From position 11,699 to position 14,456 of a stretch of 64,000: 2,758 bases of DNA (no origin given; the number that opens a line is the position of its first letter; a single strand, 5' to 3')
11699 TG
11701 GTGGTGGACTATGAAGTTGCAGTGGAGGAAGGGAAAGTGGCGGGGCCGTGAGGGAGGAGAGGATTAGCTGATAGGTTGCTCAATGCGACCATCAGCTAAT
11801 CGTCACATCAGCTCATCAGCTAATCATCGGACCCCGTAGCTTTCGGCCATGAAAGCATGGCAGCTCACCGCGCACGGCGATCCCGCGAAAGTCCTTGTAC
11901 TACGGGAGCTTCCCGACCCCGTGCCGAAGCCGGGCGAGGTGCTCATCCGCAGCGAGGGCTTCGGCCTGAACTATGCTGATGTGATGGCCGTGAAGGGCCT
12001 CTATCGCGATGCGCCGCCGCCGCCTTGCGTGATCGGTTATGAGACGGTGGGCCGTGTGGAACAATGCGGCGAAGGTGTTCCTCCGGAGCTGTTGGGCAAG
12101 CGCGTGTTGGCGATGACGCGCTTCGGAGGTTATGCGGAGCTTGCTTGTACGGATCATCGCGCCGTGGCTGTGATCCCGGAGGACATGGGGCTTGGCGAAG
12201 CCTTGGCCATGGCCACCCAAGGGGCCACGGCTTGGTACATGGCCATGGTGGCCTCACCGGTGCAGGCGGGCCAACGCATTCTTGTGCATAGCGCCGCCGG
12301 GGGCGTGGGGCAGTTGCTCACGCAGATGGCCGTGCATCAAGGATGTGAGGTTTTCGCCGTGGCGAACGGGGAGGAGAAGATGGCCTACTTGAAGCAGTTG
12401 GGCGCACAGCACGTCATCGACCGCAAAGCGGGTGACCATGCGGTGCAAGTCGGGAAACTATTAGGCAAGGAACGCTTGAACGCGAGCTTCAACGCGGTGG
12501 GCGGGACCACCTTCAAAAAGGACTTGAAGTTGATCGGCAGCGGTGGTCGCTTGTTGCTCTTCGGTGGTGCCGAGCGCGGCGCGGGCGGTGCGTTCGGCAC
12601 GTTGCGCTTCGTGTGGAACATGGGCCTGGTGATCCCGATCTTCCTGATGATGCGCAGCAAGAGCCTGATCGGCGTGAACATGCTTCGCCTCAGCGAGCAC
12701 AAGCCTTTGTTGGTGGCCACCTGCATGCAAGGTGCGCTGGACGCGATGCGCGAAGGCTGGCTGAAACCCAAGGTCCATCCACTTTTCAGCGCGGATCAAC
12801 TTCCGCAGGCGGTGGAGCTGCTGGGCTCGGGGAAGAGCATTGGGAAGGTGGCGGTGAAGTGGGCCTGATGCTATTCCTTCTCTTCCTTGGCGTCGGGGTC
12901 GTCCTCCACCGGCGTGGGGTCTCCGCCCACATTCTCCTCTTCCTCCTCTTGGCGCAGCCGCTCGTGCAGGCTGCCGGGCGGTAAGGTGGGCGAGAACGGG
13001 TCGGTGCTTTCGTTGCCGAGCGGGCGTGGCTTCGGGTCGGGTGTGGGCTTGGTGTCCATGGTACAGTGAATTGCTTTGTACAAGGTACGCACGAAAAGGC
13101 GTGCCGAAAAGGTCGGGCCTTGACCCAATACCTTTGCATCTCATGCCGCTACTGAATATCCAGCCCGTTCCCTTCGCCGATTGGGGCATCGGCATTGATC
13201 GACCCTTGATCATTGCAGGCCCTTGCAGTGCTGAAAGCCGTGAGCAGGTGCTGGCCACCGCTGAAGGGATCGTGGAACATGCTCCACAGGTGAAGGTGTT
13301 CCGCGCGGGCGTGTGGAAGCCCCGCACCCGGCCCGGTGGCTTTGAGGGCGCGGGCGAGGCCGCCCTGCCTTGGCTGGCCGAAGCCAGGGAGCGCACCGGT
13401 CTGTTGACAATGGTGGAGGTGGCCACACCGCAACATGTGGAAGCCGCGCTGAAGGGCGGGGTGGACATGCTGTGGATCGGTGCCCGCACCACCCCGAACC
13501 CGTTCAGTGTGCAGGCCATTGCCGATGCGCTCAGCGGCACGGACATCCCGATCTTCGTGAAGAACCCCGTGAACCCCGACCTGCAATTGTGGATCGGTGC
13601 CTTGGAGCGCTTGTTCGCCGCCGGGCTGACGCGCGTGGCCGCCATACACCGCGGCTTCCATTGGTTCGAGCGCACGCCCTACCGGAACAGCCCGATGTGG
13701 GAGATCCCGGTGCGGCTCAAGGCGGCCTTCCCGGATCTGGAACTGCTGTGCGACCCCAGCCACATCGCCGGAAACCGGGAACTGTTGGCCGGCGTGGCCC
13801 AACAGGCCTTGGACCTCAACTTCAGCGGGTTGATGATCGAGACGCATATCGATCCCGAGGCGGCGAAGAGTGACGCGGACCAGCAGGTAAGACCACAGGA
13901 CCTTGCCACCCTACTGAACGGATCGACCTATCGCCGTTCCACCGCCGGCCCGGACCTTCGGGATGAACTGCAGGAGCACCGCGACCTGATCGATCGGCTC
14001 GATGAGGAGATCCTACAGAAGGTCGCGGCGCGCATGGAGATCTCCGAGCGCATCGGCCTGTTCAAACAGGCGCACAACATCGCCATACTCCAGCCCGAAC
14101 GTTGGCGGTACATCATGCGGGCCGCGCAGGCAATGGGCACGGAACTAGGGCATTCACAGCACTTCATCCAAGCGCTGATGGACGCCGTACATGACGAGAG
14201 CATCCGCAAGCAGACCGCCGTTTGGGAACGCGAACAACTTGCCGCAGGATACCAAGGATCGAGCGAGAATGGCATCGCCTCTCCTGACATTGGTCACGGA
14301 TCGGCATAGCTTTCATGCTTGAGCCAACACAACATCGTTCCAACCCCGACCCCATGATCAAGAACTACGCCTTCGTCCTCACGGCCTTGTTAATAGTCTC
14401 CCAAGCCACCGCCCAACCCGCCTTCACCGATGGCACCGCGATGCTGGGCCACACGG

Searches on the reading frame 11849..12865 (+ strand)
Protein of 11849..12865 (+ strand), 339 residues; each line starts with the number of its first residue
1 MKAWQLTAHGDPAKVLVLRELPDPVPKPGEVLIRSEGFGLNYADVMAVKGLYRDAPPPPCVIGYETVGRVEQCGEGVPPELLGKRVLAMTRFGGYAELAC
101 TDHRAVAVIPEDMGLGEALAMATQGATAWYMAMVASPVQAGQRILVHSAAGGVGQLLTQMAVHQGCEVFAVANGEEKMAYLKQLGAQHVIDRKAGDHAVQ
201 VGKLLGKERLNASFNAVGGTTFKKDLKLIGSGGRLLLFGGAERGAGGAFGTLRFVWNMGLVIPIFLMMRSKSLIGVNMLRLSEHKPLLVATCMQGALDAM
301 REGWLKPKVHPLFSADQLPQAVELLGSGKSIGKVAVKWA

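Call 66: search_protein_families(library=pfam, proteins=[window:11849-12865:+], max_evalue=0.001)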
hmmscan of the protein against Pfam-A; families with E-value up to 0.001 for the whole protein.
window:11849-12865:+ (339 aa): 3 families
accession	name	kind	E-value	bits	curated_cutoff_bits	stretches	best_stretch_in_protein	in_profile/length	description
PF00107.32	ADH_zinc_N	-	3.4e-20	72.7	31.8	1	152-280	1-116/129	Zinc-binding dehydrogenase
PF08240.17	ADH_N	-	6.6e-13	49.3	23.5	1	27-110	1-103/104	Alcohol dehydrogenase GroES-like domain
PF13602.12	ADH_zinc_N_2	-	8e-12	46.7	27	1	184-336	1-134/134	Zinc-binding dehydrogenase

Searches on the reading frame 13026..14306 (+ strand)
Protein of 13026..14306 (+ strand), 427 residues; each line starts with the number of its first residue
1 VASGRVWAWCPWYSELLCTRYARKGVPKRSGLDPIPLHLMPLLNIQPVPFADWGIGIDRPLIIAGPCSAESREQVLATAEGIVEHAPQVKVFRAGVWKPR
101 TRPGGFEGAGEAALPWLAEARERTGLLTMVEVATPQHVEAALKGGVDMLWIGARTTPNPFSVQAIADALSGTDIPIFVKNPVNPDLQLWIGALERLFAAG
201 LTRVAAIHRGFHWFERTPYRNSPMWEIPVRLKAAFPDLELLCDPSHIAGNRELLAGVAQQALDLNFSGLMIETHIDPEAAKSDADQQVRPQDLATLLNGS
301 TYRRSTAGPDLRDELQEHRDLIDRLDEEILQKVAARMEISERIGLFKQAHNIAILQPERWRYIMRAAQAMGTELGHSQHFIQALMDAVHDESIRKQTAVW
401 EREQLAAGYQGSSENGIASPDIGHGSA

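Call 66: search_protein_families(library=pfam, proteins=[window:13026-14306:+], max_evalue=0.001)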
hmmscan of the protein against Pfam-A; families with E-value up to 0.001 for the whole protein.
window:13026-14306:+ (427 aa): 2 families
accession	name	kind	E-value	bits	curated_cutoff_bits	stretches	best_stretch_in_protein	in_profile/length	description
PF00793.26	DAHP_synth_1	-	1.1e-36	126.6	25.5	1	55-297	12-258/270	DAHP synthetase I family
PF01817.26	CM_2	-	5.3e-18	65.4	27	1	319-396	2-79/80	Chorismate mutase type II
